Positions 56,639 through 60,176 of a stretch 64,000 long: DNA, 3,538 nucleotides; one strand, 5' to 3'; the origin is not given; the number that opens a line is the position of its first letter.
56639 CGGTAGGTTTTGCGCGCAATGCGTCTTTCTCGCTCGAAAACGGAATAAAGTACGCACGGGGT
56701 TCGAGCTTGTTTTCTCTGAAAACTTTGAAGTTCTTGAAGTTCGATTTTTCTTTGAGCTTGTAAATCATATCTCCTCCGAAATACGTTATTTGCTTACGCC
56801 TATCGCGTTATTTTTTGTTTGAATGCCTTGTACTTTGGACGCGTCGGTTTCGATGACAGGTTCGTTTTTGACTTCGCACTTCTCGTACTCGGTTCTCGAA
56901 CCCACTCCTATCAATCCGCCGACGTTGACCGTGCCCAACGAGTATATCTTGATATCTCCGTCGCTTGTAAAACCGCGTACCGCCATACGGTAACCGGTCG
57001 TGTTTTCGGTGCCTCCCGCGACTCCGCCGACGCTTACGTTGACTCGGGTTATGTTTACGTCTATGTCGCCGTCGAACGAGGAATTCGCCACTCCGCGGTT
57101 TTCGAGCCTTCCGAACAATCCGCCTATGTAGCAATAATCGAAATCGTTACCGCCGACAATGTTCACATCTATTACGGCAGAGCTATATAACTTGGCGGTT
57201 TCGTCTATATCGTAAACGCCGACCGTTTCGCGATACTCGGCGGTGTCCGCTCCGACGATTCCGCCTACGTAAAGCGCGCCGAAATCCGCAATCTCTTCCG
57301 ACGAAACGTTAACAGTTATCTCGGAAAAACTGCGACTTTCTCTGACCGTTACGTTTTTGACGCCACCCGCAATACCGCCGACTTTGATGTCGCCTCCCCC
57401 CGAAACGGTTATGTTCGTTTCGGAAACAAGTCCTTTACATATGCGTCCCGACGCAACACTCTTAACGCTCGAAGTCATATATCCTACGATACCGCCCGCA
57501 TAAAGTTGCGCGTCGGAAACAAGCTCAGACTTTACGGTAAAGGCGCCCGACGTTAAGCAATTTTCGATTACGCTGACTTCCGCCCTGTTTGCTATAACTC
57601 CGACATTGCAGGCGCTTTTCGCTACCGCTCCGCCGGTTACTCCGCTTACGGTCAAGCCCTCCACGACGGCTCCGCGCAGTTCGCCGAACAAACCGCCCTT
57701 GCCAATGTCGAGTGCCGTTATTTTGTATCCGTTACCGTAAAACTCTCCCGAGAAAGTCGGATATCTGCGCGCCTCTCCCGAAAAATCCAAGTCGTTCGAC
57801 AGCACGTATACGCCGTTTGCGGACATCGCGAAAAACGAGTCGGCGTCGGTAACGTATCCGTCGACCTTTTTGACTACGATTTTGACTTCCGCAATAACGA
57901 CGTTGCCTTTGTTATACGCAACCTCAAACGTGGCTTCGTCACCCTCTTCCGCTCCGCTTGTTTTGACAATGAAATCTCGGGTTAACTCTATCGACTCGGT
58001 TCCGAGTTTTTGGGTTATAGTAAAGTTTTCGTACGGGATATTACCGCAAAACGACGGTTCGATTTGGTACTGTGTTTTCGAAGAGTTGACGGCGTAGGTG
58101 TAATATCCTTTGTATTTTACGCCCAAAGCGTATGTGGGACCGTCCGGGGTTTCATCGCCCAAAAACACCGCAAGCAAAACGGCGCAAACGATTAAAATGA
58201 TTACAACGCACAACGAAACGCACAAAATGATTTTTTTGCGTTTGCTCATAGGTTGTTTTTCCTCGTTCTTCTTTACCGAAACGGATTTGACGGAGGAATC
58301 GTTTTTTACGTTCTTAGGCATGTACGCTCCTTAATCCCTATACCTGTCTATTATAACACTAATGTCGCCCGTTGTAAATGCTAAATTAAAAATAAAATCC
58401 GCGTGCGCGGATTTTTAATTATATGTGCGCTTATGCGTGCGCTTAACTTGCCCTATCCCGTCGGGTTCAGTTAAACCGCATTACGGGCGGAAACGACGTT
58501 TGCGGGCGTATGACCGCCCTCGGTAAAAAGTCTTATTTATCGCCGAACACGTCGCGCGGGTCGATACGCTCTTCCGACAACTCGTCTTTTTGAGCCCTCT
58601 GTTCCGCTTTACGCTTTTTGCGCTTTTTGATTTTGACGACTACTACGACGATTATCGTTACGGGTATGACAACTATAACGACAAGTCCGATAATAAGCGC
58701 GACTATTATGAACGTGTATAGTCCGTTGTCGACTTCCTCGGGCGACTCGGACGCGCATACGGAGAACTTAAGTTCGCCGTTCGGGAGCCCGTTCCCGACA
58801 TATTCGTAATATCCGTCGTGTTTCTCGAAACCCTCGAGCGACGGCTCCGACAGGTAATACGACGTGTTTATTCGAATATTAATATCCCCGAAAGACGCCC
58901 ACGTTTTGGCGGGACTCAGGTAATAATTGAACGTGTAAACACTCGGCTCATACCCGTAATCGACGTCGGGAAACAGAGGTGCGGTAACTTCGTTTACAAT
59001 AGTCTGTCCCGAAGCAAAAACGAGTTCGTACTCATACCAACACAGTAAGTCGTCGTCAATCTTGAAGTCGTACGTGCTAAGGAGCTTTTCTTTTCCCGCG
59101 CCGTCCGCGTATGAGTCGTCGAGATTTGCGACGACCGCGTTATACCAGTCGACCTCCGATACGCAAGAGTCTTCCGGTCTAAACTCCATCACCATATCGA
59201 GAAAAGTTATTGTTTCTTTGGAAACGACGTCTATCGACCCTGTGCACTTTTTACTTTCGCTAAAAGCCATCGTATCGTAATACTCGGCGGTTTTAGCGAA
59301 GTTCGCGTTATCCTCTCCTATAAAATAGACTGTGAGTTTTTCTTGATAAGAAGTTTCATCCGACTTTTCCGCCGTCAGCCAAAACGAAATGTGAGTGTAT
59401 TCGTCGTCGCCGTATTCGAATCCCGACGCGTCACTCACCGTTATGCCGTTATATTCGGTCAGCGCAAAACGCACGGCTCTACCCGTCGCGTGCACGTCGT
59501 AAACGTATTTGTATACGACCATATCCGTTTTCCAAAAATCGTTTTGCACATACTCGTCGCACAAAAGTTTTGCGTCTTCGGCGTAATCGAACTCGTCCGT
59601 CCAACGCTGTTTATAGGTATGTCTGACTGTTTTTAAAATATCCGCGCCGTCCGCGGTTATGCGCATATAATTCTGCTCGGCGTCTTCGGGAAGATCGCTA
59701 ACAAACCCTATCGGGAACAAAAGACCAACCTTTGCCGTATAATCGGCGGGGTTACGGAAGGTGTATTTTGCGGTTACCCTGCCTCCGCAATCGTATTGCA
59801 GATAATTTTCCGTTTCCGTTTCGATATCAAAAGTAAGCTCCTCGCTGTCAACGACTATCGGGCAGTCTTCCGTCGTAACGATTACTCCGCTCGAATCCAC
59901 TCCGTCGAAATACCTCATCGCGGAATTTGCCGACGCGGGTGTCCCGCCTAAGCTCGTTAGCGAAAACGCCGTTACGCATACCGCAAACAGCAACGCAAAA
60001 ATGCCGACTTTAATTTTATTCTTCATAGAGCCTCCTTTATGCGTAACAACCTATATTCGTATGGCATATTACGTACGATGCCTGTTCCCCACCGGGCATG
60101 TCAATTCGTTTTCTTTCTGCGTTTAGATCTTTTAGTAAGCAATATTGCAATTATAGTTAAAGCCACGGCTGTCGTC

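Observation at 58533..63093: Three tandem paralogs of an uncharacterised type I membrane protein with mosaic blocks of nucleotide identity (gene conversion)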

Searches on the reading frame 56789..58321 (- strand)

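Call 6: search_protein_families(library=pfam, proteins=[window:56789-58321:-], max_evalue=1)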
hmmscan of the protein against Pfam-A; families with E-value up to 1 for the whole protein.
window:56789-58321:- (511 aa): 1 family
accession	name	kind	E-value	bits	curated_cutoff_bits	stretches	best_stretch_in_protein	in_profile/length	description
PF07581.17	Glug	-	0.43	11.5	20.5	0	396-420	2-27/28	The GLUG motif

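Call 8: search_protein_families(library=ncbifam, proteins=[window:56789-58321:-], max_evalue=0.1)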
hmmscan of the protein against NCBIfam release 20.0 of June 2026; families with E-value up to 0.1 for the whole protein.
window:56789-58321:- (511 aa): 2 families
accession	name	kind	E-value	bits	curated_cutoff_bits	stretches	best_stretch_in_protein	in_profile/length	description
NF050118.1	aa3_CtaJ_Mycob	equivalog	0.012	15.9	43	1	31-70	2-41/80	aa3-type cytochrome oxidase subunit CtaJ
NF006283.1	PRK08455.1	equivalog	0.071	12.7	187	0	18-58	6-46/182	flagellar basal body-associated protein FliL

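Call 41: search_protein_families(library=padloc, proteins=[window:56789-58321:-], max_evalue=0.01)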
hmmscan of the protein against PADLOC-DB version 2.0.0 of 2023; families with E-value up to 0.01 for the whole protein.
window:56789-58321:- (511 aa): 0 families

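Call 79: search_protein_families(library=phrogs, proteins=[window:56789-58321:-], max_evalue=0.001)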
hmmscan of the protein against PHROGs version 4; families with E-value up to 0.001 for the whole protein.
window:56789-58321:- (511 aa): 0 families

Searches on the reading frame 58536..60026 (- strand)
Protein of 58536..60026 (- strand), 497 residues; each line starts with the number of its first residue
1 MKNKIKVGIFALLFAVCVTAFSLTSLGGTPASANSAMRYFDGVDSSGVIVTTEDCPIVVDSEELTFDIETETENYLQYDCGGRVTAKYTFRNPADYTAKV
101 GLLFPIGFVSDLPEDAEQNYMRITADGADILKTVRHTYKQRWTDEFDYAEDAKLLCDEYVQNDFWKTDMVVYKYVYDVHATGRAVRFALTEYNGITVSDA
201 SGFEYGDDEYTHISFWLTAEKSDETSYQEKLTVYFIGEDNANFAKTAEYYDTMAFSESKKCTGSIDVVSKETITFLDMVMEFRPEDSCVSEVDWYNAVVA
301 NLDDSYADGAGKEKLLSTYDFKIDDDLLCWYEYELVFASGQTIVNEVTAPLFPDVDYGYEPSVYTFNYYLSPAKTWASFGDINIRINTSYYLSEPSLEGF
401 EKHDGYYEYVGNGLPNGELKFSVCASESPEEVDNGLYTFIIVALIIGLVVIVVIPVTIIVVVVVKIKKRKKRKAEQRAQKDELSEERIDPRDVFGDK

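Call 6: search_protein_families(library=pfam, proteins=[window:58536-60026:-], max_evalue=1)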
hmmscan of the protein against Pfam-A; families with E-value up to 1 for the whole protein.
window:58536-60026:- (497 aa): 15 families
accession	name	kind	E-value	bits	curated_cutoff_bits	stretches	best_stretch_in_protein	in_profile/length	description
PF15102.11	TMEM154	-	0.0011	19.3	30.3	1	440-489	63-112/153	TMEM154 protein family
PF15820.10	ECSCR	-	0.012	16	27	1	438-483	24-65/104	Endothelial cell-specific chemotaxis regulator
PF20563.3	DUF6773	-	0.018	15.3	27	1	433-482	116-163/163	Family of unknown function (DUF6773)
PF17359.7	DUF5385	-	0.038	14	25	1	446-482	6-42/217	Family of unknown function (DUF5385)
PF06305.16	LapA_dom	-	0.072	13.5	28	1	436-480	19-63/64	Lipopolysaccharide assembly protein A domain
PF14575.11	EphA2_TM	-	0.078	14.1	28.9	1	441-482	1-41/74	Ephrin type-A receptor 2 transmembrane domain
PF11368.13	DUF3169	-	0.078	13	31.6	1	428-488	33-97/250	Protein of unknown function (DUF3169)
PF25184.1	YxzE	-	0.085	14.3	40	1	448-480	6-35/65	YxzE-like putative bacteriocin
PF16492.10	Cadherin_C_2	-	0.099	13.8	31.5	1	444-481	6-44/85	Cadherin cytoplasmic C-terminal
PF00903.31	Glyoxalase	-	0.11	13.3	20.6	1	67-142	33-108/121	Glyoxalase/Bleomycin resistance protein/Dioxygenase superfamily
PF08374.16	Protocadherin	-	0.11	13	26.3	1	433-481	33-78/217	Protocadherin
PF00001.26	7tm_1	-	0.13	12.1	30.5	1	422-481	136-191/260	7 transmembrane receptor (rhodopsin family)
PF04547.17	Anoctamin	-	0.13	11.6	28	1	426-482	249-304/460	Calcium-activated chloride channel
PF03896.21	TRAP_alpha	-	0.14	11.8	24.7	1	424-480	108-164/180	Translocon-associated protein (TRAP), alpha subunit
PF06143.16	Baculo_11_kDa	-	0.15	12.1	28.4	1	444-478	38-72/84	Baculovirus 11 kDa family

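Call 8: search_protein_families(library=ncbifam, proteins=[window:58536-60026:-], max_evalue=0.1)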
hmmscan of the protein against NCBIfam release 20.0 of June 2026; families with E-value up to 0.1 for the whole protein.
window:58536-60026:- (497 aa): 4 families
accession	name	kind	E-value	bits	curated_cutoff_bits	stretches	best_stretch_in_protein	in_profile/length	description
NF045844.1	BC85_0335_fam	subfamily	0.0052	16.4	65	1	443-484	3-46/215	BC85_0335 family putative methyltransferase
NF006283.1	PRK08455.1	equivalog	0.041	13.5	187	1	440-482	18-60/182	flagellar basal body-associated protein FliL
NF038305.1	HpsJ_fam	subfamily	0.07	13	60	0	440-482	81-121/234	HpsJ family protein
NF045939.1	MHJ_0274_fam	hypoth_equivalog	0.08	12.7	80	0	441-482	2-43/165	MHJ_0274 family protein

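Call 41: search_protein_families(library=padloc, proteins=[window:58536-60026:-], max_evalue=0.01)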
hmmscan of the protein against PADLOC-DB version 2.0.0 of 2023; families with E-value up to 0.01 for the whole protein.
window:58536-60026:- (497 aa): 0 families

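Call 42: list_cluster_members(proteins=[P0001, P0002, window:58536-60026:-, P0005])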
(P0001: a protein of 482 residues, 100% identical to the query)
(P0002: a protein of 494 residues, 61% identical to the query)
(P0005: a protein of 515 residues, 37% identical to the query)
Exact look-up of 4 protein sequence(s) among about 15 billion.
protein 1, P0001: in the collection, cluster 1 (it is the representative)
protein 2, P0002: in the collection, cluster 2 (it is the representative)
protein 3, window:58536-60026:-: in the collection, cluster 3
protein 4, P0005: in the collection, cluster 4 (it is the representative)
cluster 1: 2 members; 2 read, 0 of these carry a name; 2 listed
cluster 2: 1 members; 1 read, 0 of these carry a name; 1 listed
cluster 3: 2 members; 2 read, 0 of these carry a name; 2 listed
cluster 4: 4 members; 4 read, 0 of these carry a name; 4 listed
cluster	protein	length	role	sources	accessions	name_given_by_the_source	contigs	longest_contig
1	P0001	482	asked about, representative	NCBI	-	-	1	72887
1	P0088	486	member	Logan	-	-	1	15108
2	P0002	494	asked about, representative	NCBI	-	-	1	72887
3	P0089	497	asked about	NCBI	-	-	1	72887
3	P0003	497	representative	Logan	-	-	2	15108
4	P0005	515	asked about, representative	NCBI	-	-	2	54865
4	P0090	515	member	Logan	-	-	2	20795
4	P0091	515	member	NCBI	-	-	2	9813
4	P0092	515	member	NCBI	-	-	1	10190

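Call 67: find_related_loci(query=A1, collection=metagenome_contigs, flank=8000)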
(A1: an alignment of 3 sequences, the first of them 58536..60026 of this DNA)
Query A1 (497 aa) in metagenome_contigs; peptide patterns used: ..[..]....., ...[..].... (x = any residue, [..] = any of these).
282 stretches matched a pattern, but none encodes a relative of the query by tblastn (E <= 1e-3).

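Call 79: search_protein_families(library=phrogs, proteins=[window:58536-60026:-], max_evalue=0.001)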
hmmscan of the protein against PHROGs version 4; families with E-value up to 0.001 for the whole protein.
window:58536-60026:- (497 aa): 0 families
